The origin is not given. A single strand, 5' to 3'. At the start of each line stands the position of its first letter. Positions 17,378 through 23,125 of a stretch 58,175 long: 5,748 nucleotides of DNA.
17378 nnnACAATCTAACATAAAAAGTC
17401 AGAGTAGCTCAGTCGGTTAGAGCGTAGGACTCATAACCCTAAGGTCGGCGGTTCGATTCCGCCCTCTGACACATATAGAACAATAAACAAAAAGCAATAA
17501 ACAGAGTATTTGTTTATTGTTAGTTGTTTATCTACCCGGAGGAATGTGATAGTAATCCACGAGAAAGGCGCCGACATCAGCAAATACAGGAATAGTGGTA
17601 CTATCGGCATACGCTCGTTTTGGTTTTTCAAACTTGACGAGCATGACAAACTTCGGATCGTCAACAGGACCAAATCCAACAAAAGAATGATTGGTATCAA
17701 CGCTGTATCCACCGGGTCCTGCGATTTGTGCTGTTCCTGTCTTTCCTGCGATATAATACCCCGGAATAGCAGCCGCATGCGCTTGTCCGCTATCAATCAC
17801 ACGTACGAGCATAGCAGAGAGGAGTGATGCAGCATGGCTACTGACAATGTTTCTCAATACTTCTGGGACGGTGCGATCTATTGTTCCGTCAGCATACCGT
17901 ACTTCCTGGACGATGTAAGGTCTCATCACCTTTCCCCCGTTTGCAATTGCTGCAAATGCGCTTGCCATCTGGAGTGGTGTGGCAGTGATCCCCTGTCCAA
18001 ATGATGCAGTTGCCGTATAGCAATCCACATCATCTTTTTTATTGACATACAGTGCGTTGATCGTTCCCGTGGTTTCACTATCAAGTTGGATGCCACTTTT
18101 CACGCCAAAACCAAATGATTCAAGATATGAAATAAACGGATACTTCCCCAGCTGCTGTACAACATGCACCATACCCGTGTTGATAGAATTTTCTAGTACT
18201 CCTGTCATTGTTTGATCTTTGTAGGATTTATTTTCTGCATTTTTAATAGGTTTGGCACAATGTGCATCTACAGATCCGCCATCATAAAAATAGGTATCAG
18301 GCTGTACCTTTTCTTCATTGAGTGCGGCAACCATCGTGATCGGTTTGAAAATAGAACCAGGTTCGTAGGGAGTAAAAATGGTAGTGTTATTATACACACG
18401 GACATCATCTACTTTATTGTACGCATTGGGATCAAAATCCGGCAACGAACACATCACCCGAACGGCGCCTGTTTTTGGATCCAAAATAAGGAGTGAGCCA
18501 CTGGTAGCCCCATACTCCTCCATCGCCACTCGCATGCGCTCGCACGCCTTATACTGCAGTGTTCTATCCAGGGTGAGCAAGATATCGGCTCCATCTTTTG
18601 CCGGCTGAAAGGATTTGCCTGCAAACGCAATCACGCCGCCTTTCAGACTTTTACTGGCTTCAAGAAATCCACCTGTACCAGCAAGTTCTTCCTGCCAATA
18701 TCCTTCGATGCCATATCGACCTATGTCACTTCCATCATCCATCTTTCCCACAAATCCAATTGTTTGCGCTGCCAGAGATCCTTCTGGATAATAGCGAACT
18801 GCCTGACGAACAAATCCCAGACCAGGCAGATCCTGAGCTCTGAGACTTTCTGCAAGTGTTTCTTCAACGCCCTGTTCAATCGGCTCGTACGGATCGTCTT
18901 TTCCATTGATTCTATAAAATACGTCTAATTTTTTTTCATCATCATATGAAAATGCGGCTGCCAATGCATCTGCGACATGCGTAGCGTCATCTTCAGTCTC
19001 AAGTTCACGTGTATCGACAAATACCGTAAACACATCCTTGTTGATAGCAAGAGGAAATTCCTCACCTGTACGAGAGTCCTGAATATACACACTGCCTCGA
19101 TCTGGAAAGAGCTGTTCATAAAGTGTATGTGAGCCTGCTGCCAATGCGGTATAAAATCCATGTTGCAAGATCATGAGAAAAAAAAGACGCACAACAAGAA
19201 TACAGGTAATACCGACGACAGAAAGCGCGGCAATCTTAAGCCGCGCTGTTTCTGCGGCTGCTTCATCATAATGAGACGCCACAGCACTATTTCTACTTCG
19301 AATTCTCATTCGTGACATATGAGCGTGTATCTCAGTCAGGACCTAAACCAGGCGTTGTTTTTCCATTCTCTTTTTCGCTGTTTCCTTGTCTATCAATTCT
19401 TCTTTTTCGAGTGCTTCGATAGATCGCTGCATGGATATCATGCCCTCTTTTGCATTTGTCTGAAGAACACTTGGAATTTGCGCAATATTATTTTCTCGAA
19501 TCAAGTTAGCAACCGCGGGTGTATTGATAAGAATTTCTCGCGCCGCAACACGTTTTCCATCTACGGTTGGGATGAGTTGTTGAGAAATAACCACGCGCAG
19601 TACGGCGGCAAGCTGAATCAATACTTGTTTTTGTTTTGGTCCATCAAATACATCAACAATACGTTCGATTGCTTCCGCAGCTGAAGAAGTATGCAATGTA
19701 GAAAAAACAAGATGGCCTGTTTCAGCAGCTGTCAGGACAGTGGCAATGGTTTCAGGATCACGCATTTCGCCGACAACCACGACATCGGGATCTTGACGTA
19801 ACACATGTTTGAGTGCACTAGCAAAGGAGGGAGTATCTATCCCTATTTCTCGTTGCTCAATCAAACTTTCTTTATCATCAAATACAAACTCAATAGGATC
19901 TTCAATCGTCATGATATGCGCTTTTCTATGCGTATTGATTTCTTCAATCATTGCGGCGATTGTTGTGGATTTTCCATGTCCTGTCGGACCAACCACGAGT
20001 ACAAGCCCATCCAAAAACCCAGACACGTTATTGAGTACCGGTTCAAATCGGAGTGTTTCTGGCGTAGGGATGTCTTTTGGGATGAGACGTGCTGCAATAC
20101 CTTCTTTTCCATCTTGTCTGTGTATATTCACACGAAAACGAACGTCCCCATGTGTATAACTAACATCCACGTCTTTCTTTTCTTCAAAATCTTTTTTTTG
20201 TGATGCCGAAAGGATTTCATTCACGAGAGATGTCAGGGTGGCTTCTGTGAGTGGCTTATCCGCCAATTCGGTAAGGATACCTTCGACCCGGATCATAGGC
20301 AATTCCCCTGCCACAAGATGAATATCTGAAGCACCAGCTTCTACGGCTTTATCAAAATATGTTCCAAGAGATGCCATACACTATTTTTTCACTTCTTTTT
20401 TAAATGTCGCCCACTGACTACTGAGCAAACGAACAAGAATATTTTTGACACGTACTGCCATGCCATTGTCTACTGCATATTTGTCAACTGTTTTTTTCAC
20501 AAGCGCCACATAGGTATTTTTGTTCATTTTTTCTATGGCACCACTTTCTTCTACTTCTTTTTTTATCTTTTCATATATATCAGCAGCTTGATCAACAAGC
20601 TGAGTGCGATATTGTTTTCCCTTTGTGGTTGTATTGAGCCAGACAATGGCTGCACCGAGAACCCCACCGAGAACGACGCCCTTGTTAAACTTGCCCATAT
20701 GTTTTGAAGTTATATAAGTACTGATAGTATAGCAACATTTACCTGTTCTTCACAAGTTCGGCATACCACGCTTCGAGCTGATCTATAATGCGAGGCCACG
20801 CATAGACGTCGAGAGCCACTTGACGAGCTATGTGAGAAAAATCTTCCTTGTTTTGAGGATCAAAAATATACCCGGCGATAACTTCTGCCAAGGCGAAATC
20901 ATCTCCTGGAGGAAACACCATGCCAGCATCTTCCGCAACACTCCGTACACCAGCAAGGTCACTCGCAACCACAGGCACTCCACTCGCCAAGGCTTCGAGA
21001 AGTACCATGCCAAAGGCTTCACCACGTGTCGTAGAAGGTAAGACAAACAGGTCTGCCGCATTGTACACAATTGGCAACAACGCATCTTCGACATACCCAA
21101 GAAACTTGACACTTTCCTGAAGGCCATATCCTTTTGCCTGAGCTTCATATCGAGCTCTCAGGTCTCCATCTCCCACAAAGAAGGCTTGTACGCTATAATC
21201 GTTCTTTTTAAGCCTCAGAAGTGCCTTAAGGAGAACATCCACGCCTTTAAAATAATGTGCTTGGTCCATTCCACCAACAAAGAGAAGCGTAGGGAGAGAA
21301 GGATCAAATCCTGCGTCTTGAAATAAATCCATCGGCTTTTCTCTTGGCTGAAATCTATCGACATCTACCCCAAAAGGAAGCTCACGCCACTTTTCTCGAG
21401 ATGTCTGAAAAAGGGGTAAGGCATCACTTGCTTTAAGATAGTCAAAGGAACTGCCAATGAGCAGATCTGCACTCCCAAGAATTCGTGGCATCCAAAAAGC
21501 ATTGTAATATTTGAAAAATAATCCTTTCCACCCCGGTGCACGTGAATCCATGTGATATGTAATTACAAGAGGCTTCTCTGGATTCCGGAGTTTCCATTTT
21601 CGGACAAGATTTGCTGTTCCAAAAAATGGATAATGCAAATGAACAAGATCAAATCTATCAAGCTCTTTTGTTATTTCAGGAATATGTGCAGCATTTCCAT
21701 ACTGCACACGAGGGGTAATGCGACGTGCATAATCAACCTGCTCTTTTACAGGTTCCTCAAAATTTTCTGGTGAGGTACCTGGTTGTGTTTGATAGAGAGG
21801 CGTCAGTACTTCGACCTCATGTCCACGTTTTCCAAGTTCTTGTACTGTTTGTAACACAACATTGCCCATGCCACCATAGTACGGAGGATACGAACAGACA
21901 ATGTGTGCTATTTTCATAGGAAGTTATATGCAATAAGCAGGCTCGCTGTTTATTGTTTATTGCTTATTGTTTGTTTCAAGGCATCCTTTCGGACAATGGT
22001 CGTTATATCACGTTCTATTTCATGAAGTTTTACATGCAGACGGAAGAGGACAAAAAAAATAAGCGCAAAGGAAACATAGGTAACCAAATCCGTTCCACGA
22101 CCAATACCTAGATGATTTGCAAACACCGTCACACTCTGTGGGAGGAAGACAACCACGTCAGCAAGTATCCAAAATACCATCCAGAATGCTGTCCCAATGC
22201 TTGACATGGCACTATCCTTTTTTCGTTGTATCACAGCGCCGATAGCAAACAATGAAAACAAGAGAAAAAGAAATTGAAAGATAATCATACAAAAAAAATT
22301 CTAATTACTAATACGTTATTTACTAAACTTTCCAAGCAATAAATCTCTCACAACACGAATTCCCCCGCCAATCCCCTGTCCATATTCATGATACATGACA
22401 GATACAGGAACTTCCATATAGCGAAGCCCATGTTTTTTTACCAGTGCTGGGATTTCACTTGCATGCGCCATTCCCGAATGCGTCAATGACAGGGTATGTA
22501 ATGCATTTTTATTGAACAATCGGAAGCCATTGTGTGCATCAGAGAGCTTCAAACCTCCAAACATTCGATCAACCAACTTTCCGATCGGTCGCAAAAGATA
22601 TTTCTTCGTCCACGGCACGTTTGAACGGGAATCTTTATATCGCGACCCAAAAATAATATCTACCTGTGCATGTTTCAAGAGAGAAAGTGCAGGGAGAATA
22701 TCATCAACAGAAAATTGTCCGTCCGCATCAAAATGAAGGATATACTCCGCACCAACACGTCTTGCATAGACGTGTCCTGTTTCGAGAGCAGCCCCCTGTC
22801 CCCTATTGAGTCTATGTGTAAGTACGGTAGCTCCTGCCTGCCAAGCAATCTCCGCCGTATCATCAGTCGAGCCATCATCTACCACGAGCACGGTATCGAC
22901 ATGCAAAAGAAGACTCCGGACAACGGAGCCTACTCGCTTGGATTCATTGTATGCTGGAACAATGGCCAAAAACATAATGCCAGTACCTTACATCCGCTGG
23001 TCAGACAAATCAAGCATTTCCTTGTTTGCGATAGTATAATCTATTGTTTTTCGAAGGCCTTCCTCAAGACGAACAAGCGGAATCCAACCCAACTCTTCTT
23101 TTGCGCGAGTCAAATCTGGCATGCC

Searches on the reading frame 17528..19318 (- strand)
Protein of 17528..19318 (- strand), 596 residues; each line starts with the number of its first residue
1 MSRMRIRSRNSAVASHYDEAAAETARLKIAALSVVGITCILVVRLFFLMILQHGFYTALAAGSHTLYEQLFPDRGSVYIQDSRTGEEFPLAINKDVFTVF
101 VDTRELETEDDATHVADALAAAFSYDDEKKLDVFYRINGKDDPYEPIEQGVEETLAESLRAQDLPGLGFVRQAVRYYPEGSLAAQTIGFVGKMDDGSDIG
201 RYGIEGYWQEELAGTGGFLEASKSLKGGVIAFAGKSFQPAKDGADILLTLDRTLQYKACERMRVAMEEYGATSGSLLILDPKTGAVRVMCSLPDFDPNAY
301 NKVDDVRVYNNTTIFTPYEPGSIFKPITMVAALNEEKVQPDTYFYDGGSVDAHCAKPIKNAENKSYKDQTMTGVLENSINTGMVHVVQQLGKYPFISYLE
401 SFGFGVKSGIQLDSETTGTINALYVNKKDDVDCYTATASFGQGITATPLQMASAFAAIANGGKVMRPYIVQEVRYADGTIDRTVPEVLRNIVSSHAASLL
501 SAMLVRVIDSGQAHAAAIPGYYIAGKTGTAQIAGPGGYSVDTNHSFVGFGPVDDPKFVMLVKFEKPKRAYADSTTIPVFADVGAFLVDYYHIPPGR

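Call 6: search_protein_families(library=pfam, proteins=[window:17528-19318:-], max_evalue=0.001)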
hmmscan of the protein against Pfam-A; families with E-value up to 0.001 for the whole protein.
window:17528-19318:- (596 aa): 2 families
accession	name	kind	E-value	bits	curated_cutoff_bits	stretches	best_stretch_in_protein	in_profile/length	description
PF00905.27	Transpeptidase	-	3e-69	234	22.1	1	274-581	1-296/299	Penicillin binding protein transpeptidase domain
PF03717.20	PBP_dimer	-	9.6e-15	55.9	24.4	1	72-223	4-169/180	Penicillin-binding Protein dimerisation domain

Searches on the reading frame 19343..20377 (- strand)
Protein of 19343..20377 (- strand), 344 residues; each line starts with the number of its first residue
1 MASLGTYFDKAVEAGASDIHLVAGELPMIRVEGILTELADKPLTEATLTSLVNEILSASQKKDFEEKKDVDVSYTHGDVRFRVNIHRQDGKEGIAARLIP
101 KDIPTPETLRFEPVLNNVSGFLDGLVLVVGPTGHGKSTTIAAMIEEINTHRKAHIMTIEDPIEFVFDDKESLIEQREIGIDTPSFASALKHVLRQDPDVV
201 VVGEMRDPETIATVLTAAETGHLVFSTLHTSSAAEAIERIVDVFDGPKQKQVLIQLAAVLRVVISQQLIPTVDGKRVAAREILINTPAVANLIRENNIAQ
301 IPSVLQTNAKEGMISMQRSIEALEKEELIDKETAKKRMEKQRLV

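Call 6: search_protein_families(library=pfam, proteins=[window:19343-20377:-], max_evalue=0.001)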
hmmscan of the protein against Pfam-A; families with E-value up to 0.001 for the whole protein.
window:19343-20377:- (344 aa): 3 families
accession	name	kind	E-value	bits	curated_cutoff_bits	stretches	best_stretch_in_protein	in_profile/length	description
PF00437.27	T2SSE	-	3.3e-45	154.8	24.9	1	8-275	16-284/370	Type II/IV secretion system protein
PF01935.23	DUF87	-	0.00072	20.1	23.2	0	126-155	26-55/220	Helicase HerA, central domain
PF12775.13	AAA_7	-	0.00073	19.6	25.8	0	103-151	14-61/181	P-loop containing dynein motor region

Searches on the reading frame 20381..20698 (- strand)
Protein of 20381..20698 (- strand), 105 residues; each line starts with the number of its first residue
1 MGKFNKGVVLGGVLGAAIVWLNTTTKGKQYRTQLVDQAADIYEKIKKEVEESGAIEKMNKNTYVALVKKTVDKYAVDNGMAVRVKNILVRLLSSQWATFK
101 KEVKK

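Call 6: search_protein_families(library=pfam, proteins=[window:20381-20698:-], max_evalue=0.001)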
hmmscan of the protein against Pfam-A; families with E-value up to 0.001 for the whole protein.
window:20381-20698:- (105 aa): 1 family
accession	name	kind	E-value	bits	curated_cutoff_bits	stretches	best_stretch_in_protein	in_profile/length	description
PF12732.12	YtxH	-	5.4e-09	36.8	37.5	1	7-75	3-67/71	YtxH-like protein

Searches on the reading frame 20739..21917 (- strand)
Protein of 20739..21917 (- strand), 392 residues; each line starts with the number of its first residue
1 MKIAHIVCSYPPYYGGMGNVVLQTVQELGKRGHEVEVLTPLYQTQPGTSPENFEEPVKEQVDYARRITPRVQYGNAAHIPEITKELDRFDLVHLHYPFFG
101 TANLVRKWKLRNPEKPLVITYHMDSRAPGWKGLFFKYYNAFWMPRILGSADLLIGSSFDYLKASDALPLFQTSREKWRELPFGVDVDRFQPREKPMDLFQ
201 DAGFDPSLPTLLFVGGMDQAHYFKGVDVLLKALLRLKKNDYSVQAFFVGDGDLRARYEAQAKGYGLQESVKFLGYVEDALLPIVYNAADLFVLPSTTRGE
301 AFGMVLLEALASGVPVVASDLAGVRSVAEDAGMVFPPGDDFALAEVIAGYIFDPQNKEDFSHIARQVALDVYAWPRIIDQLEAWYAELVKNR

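Call 5: search_protein_families(library=pfam, proteins=[window:20739-21917:-], max_evalue=0.001)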
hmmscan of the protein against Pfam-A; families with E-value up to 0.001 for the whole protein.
window:20739-21917:- (392 aa): 7 families
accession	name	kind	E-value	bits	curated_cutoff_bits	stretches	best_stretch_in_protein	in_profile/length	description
PF00534.26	Glycos_transf_1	-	5.7e-35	120.8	26.4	1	202-366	9-171/172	Glycosyl transferases group 1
PF13692.12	Glyco_trans_1_4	-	3.1e-33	115.5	27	1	209-348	2-137/142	Glycosyl transferases group 1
PF13439.12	Glyco_transf_4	-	3.8e-19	69.8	28.5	1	14-188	1-170/170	Glycosyltransferase Family 4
PF13579.12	Glyco_trans_4_4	-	1.2e-13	52.1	29.7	1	15-157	1-135/158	Glycosyl transferase 4-like domain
PF20706.3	GT4-conflict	-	3.5e-08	33.3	26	1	196-330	193-322/385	Family 4 Glycosyltransferase in conflict systems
PF08323.17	Glyco_transf_5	-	8.9e-06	26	22.7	1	3-98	2-90/239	Starch synthase catalytic domain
PF13524.12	Glyco_trans_1_2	-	0.00017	22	25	1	256-381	23-142/144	Glycosyl transferase-like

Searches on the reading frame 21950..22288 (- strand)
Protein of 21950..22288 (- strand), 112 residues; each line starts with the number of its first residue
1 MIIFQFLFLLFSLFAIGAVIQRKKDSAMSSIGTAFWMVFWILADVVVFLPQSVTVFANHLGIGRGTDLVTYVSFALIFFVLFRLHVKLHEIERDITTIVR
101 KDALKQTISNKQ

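Call 6: search_protein_families(library=pfam, proteins=[window:21950-22288:-], max_evalue=0.001)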
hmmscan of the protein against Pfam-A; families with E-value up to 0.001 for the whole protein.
window:21950-22288:- (112 aa): 1 family
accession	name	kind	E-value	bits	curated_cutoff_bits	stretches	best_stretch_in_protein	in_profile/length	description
PF10066.14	DUF2304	-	4.3e-20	72.4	25.5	1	4-106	2-104/106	Uncharacterized conserved protein (DUF2304)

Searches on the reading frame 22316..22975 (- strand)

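Call 5: search_protein_families(library=pfam, proteins=[window:22316-22975:-], max_evalue=0.001)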
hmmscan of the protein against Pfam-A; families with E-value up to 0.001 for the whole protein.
window:22316-22975:- (219 aa): 3 families
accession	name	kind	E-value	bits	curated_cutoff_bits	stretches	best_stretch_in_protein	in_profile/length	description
PF00535.33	Glycos_transf_2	-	9.2e-25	88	23.3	1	5-161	3-166/168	Glycosyl transferase family 2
PF13641.12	Glyco_tranf_2_3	-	1.6e-06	28.7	27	1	3-122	4-132/230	Glycosyltransferase like family 2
PF13704.12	Glyco_tranf_2_4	-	2e-05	25.4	27.5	1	10-88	2-84/98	Glycosyl transferase family 2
